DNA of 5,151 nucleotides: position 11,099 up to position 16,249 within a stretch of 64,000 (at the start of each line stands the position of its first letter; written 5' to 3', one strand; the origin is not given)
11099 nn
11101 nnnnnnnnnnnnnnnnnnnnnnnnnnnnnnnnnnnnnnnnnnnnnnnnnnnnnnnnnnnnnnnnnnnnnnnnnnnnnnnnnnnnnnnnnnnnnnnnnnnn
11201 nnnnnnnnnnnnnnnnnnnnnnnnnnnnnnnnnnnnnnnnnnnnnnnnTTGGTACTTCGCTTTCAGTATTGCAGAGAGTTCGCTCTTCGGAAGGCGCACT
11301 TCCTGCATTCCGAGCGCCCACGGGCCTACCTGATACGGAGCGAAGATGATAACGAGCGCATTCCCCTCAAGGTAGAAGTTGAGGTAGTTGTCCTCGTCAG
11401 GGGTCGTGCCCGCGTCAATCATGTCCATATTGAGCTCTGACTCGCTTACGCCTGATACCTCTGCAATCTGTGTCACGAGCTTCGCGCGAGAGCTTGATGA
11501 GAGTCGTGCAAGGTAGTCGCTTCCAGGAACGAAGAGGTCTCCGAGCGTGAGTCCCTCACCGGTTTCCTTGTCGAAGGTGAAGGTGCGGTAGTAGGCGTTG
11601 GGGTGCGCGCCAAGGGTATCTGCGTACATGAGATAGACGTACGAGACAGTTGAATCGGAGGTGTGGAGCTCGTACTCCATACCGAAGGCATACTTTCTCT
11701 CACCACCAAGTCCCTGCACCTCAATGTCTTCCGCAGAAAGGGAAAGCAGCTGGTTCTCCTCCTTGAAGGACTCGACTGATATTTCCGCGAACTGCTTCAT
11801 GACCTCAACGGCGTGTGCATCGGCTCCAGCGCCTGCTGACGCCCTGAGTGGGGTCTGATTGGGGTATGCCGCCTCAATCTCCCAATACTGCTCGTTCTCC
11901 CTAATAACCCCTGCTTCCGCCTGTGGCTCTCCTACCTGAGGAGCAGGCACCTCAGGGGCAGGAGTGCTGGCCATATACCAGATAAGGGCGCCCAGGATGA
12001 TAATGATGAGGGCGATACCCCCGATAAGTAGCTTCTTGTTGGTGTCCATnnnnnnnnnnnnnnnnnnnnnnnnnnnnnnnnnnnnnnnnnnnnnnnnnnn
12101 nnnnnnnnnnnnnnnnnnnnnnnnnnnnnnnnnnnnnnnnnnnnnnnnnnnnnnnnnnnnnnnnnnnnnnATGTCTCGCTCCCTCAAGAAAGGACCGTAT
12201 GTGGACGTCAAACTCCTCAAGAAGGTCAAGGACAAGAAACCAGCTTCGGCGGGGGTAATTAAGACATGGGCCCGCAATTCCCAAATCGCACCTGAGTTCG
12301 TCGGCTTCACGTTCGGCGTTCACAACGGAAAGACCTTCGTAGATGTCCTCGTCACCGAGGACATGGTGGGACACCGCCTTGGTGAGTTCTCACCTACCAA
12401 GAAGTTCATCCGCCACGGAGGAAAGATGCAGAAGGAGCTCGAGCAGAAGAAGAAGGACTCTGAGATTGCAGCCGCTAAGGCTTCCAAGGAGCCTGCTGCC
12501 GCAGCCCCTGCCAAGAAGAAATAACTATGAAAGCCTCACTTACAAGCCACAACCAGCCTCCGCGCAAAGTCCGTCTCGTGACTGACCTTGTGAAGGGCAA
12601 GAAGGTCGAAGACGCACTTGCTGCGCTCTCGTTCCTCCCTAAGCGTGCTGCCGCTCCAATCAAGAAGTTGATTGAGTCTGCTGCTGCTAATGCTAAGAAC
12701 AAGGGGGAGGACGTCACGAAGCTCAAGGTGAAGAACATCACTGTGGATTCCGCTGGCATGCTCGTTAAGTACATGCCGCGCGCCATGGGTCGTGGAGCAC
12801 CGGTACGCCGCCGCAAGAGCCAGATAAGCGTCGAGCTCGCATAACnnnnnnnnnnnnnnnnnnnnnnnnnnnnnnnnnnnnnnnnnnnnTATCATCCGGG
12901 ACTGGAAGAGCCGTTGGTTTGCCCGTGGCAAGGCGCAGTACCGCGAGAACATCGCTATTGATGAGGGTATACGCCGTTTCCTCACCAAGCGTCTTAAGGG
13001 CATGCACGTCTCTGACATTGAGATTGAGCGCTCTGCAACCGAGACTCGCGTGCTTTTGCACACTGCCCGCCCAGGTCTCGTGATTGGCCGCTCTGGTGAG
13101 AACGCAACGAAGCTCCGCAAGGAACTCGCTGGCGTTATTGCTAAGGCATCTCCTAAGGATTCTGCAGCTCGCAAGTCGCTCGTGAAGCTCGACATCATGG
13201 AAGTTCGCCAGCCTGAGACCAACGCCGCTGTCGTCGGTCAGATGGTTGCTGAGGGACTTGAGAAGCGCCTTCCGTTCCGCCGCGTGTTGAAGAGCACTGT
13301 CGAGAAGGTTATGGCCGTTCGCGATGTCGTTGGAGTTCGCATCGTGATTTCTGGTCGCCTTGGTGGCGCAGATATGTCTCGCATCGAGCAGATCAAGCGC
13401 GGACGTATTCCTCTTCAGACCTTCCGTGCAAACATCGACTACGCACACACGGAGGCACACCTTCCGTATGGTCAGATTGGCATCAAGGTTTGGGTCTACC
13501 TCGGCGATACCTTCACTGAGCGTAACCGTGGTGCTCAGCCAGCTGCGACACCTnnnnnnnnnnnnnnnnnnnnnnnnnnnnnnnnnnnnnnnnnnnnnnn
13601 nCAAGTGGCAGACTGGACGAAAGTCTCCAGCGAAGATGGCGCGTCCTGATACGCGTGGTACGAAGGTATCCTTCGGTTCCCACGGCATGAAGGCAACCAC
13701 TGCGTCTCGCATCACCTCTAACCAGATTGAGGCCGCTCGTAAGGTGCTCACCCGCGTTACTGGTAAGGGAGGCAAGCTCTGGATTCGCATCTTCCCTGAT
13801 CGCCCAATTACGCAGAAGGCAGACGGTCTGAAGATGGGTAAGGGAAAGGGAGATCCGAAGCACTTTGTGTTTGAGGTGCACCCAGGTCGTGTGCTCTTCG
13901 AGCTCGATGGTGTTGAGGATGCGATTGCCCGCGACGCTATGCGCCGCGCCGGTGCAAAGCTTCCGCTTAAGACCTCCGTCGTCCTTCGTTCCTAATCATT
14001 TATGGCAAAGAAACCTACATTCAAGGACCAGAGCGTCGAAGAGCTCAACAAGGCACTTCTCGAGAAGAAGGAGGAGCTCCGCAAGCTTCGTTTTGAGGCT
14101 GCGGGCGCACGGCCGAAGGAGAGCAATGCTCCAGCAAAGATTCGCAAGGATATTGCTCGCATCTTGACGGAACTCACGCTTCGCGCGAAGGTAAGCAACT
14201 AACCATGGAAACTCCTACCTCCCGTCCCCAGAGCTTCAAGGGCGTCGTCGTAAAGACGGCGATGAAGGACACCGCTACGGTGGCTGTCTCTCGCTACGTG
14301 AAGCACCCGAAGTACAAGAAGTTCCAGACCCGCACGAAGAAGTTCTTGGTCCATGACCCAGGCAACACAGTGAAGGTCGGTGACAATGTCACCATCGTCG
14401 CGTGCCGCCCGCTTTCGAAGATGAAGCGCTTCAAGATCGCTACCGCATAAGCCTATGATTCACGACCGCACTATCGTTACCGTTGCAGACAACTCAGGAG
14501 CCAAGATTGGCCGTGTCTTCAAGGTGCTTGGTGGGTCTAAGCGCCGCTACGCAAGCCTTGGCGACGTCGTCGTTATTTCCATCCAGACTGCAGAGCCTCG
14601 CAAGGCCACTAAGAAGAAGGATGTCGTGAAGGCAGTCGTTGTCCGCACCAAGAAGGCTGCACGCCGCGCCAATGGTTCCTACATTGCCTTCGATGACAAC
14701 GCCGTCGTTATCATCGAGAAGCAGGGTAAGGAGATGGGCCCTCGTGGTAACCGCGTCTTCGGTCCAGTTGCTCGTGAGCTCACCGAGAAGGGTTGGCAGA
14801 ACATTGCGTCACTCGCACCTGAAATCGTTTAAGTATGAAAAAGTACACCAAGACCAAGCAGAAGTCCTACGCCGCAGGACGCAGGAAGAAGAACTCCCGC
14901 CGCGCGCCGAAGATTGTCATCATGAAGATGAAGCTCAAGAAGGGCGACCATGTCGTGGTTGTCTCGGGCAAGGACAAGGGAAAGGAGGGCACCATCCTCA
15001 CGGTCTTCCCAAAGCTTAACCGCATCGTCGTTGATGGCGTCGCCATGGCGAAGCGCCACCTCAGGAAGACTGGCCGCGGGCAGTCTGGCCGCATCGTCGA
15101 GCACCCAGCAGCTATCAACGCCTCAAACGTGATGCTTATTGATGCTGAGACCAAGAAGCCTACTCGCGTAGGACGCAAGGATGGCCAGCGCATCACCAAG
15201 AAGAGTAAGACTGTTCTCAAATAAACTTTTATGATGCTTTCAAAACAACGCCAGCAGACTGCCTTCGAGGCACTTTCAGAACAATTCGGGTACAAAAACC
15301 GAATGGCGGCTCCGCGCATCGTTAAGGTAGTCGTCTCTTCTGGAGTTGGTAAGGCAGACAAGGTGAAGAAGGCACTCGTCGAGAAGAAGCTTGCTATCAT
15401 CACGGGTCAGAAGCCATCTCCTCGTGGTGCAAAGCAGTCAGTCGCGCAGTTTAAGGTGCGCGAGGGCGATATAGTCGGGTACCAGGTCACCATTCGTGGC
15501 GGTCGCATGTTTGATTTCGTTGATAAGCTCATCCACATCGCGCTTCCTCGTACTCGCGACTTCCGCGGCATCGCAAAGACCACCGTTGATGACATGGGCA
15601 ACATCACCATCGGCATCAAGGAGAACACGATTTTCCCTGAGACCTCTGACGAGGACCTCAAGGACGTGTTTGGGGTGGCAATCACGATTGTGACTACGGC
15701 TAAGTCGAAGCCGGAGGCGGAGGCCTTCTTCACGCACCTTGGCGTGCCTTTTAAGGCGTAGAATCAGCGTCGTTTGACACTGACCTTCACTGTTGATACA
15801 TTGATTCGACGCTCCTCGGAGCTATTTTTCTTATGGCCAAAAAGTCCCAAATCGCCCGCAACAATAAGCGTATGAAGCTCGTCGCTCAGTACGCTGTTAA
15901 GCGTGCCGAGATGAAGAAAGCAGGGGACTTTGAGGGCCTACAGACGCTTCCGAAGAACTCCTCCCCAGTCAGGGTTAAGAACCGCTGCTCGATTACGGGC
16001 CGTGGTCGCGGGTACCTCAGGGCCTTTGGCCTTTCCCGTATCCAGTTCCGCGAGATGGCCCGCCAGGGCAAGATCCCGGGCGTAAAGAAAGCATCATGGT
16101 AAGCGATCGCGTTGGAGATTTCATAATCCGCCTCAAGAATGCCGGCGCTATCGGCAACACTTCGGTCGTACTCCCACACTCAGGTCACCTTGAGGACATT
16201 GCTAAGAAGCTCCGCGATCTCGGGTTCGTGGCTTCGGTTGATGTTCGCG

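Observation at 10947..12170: Self-contained micro-gene (PEKPEK tandem-repeat peptide, likely leaderless) and a divergent DUF3298 membrane protein inserted between rplB and rpsS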

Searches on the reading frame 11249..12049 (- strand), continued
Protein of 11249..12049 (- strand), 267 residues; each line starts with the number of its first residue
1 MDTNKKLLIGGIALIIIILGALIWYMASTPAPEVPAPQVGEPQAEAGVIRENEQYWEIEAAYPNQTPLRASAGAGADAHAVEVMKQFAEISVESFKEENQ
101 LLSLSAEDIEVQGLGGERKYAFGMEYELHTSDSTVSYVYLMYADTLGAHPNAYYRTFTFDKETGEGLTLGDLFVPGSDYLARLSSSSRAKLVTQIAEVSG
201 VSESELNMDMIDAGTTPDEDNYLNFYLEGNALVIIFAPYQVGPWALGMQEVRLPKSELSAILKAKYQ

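Call 58: predict_structure(alignment_id=A1)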
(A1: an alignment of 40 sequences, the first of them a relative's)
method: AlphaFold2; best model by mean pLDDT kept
length: 267 residues; sequences in the alignment: 40
mean_pLDDT: 93.3   pTM: 0.79
mean pLDDT of the five models: 93.3, 91.2, 90.9, 90.7, 89.6
residues with pLDDT >= 90: 236; 70-90: 16; 50-70: 5; < 50: 10
segments of 3 or more residues with pLDDT < 50: 34-42
pLDDT, mean of each block of 10 residues (from residue 1): 79 97 90 50 79 97 97 97 98 97 96 93 98 98 89 97 98 98 98 97 97 98 97 97 95 97 96
secondary structure, 60 per line:
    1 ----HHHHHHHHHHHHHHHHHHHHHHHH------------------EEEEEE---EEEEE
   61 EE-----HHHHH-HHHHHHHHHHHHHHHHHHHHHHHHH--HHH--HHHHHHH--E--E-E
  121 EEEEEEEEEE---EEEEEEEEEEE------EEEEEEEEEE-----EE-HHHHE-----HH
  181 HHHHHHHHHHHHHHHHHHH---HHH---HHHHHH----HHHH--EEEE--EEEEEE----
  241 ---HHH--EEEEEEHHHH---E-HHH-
elements in order: H5-28 E47-52 E56-62 H68-72 H74-98 H106-112 E120-130 E134-144 E151-160 H169-172 H179-199 H209-214 H219-222 E225-228 E231-236 E249-254 H255-258

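Call 61: fold_search(model_id=the predicted structure, library=pdb)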
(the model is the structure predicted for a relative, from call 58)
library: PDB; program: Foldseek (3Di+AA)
matches with E <= 10: 1031; with E <= 0.001: 9
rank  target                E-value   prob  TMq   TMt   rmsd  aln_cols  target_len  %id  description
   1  3cyg_A                1.3e-11  1.00  0.60  0.73   3.6       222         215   18  Crystal structure of an uncharacterized protein from Fervidobacterium nodosum Rt17-B1 (released 2008-05-13)
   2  3s5t                  7.5e-11  1.00  0.53  0.55   6.6       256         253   21  Crystal structure of a member of duf3298 family (BF2082) from bacteroides fragilis nctc 9343 at 2.30 A resolution (released 2011-06-29)
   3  3cyg_B                2.8e-10  1.00  0.54  0.71   4.0       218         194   16  Crystal structure of an uncharacterized protein from Fervidobacterium nodosum Rt17-B1 (released 2008-05-13)
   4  5jen_A                1.3e-09  1.00  0.52  0.64   6.4       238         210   20  Crystal structure of the anti-sigma factor RsiV bound to lysozyme (released 2016-09-07)
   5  5jen_C                2.4e-09  1.00  0.52  0.66   5.9       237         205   20  Crystal structure of the anti-sigma factor RsiV bound to lysozyme (released 2016-09-07)
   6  4e72                  2.9e-09  1.00  0.49  0.58   7.6       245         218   14  Crystal structure of a DUF3298 family protein (PA4972) from Pseudomonas aeruginosa PAO1 at 2.15 A resolution (released 2012-04-25)
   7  2hhi_MODEL_1_A        1.5e-07  1.00  0.42  0.53   6.9       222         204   16  The solution structure of antigen MPT64 from Mycobacterium tuberculosis defines a novel class of beta-grasp pr (released 2006-12-05)
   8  2c1i                  4.8e-06  1.00  0.30  0.23   9.3       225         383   14  Structure of Streptococcus pneumoniae peptidoglycan deacetylase (SpPgdA) D 275 N Mutant. (released 2005-09-20)
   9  2c1g                  9.4e-06  1.00  0.30  0.22   9.1       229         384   13  Structure of Streptococcus pneumoniae peptidoglycan deacetylase (SpPgdA) (released 2005-09-15)
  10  3taz_B                1.5e-01  0.11  0.15  0.11  19.0       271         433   11  Crystal structure of NurA bound to dAMP and manganese (released 2011-11-23)
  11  6g88_B                1.9e-01  0.06  0.11  0.06  18.5       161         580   15  Crystal structure of Enterococcus Faecium D63r Penicillin-Binding protein 5 (PBP5fm) (released 2019-04-24)
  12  1mws_A                2.3e-01  0.23  0.13  0.06   9.6        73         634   15  Structure of nitrocefin acyl-Penicillin binding protein 2a from methicillin resistant Staphylococcus aureus strain 27r (released 2002-11-06)
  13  5ig5_C                2.3e-01  0.10  0.11  0.17  10.5        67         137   15  Crystal structure of N. vectensis CaMKII-B hub at pH 4.2 (released 2016-03-23)
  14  3taz_A                2.4e-01  0.14  0.15  0.11  18.9       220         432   13  Crystal structure of NurA bound to dAMP and manganese (released 2011-11-23)
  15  5ig5_F                2.6e-01  0.20  0.12  0.19  10.8        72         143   17  Crystal structure of N. vectensis CaMKII-B hub at pH 4.2 (released 2016-03-23)
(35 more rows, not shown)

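Call 76: search_protein_families(library=phrogs, proteins=[window:11249-12049:-], max_evalue=0.01)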
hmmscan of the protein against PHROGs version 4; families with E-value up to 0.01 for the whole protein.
window:11249-12049:- (267 aa): 0 families

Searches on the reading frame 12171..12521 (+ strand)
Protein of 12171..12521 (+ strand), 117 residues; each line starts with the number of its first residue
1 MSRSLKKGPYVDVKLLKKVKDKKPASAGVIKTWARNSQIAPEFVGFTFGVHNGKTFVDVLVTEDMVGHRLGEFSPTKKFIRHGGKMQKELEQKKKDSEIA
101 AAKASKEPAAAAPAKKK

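Call 9: search_protein_families(library=pfam, proteins=[window:12171-12521:+], max_evalue=1)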
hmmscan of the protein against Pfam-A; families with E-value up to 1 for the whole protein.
window:12171-12521:+ (117 aa): 2 families
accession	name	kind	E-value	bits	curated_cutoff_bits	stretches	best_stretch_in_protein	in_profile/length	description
PF00203.26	Ribosomal_S19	-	3.4e-33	113.7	27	1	3-82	1-81/81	Ribosomal protein S19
PF04876.17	Tenui_NCP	-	0.12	12.4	27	1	49-105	89-145/173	Tenuivirus major non-capsid protein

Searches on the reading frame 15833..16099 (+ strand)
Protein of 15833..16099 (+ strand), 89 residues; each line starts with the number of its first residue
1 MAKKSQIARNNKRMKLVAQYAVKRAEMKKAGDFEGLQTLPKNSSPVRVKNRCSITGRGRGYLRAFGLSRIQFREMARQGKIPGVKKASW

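Call 75: search_protein_families(library=pfam, proteins=[window:15833-16099:+], max_evalue=0.01)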
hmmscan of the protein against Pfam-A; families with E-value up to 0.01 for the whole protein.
window:15833-16099:+ (89 aa): 1 family
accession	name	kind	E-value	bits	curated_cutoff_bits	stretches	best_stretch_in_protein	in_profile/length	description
PF00253.27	Ribosomal_S14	-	4.1e-29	100.5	27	1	36-88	2-54/54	Ribosomal protein S14p/S29e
